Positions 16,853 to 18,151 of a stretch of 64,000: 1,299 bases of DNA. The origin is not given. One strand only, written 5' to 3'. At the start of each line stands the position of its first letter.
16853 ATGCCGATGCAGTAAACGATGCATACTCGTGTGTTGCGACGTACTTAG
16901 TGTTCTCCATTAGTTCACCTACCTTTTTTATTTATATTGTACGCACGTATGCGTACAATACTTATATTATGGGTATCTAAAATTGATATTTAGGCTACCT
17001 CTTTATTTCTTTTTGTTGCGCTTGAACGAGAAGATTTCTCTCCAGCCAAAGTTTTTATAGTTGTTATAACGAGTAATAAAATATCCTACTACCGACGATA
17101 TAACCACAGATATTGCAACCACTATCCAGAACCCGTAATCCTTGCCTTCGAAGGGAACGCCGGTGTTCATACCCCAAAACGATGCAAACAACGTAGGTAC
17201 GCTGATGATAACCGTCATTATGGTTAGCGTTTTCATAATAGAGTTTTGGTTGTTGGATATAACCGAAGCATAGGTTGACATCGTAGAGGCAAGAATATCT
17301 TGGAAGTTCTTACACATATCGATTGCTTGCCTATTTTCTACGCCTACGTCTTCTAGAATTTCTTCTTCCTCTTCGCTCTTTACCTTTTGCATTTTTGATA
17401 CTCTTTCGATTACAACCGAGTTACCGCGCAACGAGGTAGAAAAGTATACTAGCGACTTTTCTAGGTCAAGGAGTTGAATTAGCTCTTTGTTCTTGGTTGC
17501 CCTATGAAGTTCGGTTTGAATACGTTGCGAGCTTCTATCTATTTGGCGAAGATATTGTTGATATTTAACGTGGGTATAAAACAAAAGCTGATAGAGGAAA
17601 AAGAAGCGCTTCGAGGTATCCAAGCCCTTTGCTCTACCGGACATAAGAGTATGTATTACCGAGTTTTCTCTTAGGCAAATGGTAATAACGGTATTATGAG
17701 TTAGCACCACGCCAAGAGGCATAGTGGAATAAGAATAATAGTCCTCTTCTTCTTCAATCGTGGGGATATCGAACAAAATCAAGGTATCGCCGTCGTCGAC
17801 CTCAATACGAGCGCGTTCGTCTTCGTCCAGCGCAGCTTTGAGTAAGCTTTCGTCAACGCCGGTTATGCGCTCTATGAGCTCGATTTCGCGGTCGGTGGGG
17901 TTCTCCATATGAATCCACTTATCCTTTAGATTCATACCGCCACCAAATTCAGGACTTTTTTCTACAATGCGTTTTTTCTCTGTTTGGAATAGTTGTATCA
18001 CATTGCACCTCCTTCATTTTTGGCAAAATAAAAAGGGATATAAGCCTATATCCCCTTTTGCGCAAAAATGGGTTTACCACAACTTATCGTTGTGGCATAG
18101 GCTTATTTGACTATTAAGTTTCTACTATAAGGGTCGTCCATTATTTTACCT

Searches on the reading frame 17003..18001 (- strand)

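Call 79: search_protein_families(library=pfam, proteins=[window:17003-18001:-], max_evalue=0.001)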
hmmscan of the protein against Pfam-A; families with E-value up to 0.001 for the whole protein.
window:17003-18001:- (332 aa): 1 family
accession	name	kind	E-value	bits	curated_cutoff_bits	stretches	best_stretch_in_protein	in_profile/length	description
PF01544.23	CorA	-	1.2e-54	186.1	27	1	28-311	5-292/292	CorA-like Mg2+ transporter protein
